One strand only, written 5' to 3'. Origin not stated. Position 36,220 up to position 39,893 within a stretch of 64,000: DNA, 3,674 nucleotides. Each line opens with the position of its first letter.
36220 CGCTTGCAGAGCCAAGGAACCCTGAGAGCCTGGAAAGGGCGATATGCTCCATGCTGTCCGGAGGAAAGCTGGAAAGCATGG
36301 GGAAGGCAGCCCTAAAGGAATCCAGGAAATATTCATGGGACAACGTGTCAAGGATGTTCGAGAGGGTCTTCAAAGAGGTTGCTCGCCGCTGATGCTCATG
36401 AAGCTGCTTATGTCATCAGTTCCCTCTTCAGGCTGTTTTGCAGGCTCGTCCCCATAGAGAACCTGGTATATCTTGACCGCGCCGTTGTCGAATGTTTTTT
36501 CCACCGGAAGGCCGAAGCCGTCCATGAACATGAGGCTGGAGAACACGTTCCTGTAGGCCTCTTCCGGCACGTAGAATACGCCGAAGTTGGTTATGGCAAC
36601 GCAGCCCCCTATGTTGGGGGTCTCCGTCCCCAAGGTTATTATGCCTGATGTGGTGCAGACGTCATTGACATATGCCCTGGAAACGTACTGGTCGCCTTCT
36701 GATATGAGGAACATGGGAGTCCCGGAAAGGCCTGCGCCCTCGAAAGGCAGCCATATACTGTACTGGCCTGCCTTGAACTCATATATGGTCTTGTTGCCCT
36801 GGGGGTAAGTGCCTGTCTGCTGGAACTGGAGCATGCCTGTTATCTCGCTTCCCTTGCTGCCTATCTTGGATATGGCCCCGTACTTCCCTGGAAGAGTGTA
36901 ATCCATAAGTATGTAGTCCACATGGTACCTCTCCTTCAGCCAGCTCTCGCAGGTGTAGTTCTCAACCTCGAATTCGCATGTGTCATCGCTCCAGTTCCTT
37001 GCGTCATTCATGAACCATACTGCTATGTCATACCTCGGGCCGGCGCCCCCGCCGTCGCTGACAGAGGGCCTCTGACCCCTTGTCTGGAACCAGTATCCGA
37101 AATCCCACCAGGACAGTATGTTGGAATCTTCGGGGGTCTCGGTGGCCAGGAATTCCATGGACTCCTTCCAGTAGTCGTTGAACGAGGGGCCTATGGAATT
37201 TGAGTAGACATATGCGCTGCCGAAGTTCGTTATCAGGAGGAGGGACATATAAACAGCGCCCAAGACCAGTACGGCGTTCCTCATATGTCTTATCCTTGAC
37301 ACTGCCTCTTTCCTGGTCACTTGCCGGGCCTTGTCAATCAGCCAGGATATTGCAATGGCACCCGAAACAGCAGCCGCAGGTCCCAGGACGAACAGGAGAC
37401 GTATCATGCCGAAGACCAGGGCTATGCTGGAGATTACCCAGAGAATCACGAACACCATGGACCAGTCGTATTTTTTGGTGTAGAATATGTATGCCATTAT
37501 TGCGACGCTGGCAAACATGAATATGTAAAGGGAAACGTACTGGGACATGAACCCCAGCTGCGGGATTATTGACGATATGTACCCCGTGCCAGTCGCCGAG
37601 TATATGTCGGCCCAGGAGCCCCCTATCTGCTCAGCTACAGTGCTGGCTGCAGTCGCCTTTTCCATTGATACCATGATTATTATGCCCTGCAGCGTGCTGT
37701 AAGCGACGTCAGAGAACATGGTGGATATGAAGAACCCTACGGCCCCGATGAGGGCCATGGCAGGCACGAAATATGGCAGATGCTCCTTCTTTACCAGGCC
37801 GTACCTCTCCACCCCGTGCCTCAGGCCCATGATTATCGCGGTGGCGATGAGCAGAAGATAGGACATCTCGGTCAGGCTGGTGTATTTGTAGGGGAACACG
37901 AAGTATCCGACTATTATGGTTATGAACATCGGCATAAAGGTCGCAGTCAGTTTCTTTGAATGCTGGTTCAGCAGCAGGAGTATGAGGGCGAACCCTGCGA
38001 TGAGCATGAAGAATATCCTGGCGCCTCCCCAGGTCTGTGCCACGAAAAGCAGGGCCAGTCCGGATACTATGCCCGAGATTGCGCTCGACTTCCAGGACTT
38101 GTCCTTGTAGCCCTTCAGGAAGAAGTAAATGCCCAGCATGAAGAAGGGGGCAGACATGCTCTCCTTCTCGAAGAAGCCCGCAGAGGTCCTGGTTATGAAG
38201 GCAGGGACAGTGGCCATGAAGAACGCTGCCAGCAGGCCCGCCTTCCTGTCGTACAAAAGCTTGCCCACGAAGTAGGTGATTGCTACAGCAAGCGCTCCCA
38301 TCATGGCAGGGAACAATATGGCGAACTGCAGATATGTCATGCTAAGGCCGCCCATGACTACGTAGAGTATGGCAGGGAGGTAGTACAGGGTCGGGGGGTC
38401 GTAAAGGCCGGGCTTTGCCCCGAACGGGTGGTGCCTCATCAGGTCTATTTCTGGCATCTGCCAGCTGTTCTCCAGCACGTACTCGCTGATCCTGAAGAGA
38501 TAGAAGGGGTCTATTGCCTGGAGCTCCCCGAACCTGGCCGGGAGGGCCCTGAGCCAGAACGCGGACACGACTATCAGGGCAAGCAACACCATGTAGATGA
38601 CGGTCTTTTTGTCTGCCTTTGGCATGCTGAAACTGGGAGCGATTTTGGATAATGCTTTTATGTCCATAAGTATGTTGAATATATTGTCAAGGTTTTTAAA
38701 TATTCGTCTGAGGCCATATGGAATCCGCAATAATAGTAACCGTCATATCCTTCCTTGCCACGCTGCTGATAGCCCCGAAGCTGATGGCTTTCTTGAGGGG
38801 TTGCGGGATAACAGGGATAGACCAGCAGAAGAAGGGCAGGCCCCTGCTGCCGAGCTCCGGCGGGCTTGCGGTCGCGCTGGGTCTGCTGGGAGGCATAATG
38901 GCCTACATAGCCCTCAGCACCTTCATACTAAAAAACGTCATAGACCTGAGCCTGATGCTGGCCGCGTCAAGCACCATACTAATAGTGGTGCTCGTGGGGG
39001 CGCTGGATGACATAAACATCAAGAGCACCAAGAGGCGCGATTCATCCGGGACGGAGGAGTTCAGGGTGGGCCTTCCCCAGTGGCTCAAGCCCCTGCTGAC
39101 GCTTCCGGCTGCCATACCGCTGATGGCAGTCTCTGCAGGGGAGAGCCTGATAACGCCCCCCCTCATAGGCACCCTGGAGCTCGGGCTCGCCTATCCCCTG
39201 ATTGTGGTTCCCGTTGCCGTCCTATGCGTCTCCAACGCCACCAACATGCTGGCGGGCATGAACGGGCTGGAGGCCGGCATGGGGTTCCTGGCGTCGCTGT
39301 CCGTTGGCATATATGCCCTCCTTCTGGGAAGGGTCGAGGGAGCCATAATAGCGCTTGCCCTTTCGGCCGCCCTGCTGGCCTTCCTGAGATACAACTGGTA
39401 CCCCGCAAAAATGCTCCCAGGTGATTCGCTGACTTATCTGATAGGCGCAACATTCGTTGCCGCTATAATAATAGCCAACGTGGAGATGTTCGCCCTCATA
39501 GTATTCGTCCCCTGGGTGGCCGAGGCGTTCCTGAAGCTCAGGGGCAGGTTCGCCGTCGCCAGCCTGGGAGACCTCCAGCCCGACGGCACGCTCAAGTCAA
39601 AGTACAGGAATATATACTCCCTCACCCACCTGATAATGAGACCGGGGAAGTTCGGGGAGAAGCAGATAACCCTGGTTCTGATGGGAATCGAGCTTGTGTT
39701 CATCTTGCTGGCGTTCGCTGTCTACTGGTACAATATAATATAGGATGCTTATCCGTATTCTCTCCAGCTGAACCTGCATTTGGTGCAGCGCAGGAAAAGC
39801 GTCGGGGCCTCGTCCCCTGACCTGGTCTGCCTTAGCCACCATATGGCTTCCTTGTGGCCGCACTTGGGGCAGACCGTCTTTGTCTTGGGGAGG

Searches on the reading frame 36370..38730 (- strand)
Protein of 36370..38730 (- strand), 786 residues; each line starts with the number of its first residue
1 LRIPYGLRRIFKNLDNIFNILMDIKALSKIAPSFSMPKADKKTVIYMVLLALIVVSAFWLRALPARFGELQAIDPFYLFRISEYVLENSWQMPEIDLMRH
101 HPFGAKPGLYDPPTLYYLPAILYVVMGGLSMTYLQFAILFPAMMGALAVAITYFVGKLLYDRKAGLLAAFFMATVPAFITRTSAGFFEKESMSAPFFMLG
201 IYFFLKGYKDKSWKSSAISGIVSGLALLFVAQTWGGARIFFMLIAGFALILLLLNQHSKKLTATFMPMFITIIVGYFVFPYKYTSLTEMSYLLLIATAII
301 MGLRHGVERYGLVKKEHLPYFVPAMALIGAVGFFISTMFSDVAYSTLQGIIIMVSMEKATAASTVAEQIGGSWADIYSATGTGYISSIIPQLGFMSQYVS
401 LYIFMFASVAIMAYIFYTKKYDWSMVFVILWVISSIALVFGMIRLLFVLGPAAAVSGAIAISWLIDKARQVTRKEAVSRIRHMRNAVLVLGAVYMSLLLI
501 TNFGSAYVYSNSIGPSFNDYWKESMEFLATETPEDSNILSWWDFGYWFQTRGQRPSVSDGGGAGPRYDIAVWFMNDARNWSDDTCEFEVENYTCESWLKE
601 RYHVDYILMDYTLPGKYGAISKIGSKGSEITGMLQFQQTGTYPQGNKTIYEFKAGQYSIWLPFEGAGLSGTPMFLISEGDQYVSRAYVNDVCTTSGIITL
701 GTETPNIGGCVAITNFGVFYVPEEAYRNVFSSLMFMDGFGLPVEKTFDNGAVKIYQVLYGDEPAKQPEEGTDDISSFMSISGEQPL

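Call 10: search_protein_families(library=pfam, proteins=[window:36370-38730:-])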
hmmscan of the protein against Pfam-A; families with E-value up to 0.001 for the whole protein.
window:36370-38730:- (786 aa): 2 families
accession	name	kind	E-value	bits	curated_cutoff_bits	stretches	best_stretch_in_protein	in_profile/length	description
PF02516.20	STT3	-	3.3e-21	76.7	24.5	1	44-455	1-403/405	Oligosaccharyl transferase STT3, N-terminal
PF13231.12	PMT_2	-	2.2e-08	34.9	26.1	1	112-279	3-154/160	Dolichyl-phosphate-mannose-protein mannosyltransferase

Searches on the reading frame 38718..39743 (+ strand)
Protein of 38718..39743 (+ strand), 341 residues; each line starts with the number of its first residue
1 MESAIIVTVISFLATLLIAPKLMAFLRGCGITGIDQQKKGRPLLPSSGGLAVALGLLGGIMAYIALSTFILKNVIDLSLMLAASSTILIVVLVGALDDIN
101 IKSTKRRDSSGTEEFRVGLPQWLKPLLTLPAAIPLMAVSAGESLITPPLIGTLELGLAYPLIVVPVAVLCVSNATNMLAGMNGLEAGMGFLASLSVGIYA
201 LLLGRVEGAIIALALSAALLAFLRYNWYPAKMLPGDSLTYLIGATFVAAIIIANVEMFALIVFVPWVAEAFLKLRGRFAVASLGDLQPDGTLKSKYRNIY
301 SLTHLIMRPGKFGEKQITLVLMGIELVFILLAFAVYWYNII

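Call 10: search_protein_families(library=pfam, proteins=[window:38718-39743:+])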
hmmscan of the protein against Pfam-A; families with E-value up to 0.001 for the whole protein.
window:38718-39743:+ (341 aa): 1 family
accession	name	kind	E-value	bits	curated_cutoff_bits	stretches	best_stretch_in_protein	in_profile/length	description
PF00953.26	Glycos_transf_4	-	4.2e-33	115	27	1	82-253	3-159/160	Glycosyl transferase family 4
